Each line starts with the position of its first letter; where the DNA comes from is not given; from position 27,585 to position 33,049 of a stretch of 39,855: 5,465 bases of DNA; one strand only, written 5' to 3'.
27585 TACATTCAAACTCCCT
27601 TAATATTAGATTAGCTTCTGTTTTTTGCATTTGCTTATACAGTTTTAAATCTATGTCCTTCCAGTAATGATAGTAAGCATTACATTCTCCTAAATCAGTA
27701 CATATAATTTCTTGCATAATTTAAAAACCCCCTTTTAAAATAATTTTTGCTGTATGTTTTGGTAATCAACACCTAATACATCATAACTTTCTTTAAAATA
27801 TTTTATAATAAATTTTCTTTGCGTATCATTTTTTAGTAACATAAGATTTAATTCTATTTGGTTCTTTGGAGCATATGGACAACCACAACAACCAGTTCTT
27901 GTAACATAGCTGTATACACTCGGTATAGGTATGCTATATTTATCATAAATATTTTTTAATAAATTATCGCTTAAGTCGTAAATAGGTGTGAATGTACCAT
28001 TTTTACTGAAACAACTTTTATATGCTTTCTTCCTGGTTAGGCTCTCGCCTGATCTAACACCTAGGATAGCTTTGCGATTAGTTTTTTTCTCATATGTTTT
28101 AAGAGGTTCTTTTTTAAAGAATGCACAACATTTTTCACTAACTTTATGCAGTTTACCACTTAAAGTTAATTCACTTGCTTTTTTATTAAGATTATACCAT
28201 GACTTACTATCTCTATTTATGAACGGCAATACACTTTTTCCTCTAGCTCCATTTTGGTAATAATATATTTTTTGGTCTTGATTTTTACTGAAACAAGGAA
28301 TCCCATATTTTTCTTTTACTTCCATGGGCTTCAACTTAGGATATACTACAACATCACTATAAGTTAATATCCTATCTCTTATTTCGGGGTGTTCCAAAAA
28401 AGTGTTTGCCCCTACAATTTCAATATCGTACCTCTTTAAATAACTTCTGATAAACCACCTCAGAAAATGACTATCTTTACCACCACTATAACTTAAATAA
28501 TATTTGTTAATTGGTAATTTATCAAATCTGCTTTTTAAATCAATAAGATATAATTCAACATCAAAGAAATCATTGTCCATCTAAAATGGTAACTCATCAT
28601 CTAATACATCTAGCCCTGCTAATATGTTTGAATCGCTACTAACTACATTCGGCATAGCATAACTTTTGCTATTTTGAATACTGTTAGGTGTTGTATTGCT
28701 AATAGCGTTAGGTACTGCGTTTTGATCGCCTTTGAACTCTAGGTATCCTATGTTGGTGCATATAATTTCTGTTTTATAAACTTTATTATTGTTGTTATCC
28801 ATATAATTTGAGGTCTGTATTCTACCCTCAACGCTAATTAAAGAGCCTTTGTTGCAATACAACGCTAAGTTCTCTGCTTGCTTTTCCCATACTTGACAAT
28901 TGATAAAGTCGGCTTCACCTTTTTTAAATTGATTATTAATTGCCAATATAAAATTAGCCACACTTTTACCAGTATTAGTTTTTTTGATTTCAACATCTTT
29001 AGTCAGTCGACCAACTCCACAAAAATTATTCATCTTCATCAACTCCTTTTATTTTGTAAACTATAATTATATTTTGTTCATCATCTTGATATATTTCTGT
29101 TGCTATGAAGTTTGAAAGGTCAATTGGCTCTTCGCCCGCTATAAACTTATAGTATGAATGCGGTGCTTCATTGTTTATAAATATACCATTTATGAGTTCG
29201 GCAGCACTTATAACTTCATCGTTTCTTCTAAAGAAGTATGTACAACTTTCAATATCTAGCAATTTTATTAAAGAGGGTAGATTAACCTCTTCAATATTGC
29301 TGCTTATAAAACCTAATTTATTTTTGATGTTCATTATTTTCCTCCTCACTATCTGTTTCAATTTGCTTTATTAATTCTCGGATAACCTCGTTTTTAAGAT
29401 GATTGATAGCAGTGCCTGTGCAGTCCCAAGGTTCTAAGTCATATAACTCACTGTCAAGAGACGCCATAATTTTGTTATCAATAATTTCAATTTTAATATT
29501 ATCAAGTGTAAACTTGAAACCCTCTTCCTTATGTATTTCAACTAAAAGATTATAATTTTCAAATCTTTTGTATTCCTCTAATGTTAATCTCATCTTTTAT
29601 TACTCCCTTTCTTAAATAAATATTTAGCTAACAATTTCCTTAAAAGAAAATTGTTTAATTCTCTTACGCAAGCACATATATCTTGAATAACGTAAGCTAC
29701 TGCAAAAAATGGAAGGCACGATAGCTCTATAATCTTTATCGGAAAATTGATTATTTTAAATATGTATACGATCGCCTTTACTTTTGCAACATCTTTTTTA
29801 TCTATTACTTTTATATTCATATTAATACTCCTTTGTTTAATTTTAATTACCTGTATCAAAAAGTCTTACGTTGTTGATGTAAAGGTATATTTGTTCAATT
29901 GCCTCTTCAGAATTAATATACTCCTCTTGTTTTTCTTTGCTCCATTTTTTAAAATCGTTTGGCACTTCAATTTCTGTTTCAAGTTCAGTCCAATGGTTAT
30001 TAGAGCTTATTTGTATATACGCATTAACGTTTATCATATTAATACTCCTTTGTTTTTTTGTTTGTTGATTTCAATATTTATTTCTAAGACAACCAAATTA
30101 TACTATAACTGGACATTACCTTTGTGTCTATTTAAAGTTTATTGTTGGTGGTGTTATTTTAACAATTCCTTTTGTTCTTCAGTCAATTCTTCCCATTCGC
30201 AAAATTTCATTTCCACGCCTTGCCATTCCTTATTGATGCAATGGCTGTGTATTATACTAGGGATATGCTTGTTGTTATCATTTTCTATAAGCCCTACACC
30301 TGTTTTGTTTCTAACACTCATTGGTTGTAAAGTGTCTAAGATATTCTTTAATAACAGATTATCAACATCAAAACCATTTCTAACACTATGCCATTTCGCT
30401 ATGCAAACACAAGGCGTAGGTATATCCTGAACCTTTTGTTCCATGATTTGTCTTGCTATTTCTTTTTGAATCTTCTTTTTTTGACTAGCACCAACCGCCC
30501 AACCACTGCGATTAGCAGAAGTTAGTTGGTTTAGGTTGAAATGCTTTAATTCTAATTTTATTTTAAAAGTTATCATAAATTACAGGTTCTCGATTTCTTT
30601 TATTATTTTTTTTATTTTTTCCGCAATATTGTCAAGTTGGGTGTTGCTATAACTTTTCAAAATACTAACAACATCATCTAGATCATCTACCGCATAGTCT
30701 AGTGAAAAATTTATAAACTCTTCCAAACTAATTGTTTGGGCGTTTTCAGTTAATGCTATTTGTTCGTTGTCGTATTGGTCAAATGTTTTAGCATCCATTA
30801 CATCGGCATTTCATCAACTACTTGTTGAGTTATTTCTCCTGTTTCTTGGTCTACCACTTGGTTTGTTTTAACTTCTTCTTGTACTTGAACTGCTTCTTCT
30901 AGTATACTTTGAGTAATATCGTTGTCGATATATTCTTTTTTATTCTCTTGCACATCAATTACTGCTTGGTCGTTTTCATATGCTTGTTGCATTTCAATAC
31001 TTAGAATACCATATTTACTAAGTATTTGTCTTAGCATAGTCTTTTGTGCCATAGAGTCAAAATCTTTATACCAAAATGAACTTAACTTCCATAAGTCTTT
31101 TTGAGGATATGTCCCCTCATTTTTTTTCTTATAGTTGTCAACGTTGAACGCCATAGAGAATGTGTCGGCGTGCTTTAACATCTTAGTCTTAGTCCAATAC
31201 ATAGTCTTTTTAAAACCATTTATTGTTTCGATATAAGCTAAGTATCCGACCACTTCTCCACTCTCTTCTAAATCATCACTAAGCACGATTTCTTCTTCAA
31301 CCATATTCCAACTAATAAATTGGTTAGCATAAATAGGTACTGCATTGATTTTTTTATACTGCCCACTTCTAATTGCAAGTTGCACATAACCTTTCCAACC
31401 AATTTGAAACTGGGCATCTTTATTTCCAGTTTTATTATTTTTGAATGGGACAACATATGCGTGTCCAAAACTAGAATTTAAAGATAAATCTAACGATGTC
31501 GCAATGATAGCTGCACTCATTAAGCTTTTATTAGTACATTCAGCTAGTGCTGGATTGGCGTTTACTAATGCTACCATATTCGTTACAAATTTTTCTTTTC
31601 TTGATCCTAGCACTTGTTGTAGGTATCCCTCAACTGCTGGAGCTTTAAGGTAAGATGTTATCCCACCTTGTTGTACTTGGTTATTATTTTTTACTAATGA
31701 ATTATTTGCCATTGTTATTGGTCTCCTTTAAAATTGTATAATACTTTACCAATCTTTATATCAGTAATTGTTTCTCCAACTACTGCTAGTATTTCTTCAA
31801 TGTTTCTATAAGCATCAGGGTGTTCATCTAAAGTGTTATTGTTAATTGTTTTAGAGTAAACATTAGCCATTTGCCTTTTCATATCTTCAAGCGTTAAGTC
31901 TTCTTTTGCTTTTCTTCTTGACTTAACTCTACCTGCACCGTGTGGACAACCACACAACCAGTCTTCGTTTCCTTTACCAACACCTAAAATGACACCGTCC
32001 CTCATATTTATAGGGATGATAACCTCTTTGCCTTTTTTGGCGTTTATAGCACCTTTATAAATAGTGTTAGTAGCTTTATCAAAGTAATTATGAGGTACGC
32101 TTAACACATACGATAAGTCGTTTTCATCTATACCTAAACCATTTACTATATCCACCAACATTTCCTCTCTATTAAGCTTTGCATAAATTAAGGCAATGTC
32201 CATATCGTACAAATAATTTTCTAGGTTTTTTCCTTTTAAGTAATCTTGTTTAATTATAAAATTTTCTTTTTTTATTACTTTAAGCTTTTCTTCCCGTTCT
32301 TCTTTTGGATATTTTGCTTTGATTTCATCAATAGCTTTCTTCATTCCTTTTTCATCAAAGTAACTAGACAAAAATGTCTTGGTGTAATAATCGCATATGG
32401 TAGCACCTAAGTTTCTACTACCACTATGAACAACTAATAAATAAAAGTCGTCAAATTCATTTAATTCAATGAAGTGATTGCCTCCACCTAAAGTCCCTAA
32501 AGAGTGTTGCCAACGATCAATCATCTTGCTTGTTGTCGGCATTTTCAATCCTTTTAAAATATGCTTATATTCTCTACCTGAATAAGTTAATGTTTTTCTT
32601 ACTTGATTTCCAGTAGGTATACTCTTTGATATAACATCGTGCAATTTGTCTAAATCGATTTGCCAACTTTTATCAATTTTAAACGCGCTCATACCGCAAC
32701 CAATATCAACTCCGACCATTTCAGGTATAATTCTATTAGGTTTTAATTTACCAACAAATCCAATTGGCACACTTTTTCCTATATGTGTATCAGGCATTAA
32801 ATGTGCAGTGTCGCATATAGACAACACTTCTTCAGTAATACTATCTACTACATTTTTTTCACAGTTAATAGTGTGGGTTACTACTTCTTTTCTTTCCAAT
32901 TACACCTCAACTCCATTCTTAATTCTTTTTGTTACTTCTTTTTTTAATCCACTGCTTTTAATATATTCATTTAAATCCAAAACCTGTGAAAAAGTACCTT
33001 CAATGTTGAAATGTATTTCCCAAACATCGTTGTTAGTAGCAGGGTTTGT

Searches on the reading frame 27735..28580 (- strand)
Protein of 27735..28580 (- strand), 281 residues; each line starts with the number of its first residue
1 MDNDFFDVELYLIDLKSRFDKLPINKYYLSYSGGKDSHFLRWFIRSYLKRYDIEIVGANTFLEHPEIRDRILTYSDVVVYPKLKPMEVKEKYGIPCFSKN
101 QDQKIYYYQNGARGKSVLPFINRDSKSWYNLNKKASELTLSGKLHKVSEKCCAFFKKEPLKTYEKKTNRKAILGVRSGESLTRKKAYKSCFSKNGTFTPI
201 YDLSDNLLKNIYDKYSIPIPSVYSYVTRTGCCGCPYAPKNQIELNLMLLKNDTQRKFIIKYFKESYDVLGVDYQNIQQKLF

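Call 24: search_protein_families(library=pfam, proteins=[window:27735-28580:-], max_evalue=0.01)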
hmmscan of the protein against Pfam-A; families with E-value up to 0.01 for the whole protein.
window:27735-28580:- (281 aa): 1 family
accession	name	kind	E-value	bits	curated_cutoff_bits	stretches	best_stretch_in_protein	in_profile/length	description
PF01507.26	PAPS_reduct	-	5.9e-06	26.8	22.5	1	135-235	68-173/175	Phosphoadenosine phosphosulfate reductase domain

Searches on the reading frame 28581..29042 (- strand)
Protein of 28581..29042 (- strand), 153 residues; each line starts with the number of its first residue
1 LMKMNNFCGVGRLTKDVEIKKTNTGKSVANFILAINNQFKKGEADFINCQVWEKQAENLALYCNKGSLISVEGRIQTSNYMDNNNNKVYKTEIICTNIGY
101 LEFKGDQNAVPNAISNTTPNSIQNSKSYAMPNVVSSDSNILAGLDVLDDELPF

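Call 24: search_protein_families(library=pfam, proteins=[window:28581-29042:-], max_evalue=0.01)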
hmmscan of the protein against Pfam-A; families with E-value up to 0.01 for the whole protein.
window:28581-29042:- (153 aa): 1 family
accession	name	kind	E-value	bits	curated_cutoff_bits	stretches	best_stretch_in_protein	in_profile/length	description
PF00436.31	SSB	-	1.6e-29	102.5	26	1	4-99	1-102/104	Single-strand binding protein family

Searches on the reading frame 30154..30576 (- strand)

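Call 67: search_protein_families(library=phrogs, proteins=[window:30154-30576:-], max_evalue=0.001)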
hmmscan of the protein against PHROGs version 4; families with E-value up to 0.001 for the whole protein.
window:30154-30576:- (140 aa): 1 family
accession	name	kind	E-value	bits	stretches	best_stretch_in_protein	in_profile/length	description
phrog_1682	-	DNA, RNA and nucleotide metabolism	2.3e-16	61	1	4-137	29-154/387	RusA-like Holliday junction resolvase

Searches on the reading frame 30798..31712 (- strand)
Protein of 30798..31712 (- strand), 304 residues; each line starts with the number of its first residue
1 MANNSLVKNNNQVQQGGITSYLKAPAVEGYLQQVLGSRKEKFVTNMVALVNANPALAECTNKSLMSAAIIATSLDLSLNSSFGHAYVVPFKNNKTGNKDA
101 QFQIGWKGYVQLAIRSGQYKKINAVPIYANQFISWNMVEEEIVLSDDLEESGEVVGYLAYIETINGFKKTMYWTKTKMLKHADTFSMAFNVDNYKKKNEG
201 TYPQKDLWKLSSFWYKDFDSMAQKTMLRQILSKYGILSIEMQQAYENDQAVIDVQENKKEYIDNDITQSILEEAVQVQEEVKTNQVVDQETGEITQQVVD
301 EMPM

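Call 24: search_protein_families(library=pfam, proteins=[window:30798-31712:-], max_evalue=0.01)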
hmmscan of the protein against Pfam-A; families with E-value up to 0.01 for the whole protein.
window:30798-31712:- (304 aa): 2 families
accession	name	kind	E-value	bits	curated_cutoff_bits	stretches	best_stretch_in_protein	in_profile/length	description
PF03837.19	RecT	-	1.6e-45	155.5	24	1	41-259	2-195/198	RecT family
PF19489.4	SLT_4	-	0.0024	18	27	1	128-186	115-171/184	Transglycosylase SLT domain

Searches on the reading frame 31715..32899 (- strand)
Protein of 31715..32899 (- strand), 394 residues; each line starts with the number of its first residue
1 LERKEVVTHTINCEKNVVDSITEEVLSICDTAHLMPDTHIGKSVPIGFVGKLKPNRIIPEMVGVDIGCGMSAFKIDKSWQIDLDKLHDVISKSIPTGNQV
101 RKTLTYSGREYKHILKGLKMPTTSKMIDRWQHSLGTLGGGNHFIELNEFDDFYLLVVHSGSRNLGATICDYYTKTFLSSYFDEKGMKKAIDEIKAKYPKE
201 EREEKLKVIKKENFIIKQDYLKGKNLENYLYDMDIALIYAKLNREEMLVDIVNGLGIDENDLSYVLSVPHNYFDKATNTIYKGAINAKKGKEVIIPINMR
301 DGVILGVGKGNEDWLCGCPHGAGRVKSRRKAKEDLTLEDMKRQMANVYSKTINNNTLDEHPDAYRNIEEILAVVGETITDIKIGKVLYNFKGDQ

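Call 24: search_protein_families(library=pfam, proteins=[window:31715-32899:-], max_evalue=0.01)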
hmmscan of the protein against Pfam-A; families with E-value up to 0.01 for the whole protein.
window:31715-32899:- (394 aa): 1 family
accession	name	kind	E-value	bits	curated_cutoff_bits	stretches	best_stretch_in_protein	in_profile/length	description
PF01139.22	RtcB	-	1.8e-57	195.9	27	2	123-375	136-407/426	tRNA-splicing ligase RtcB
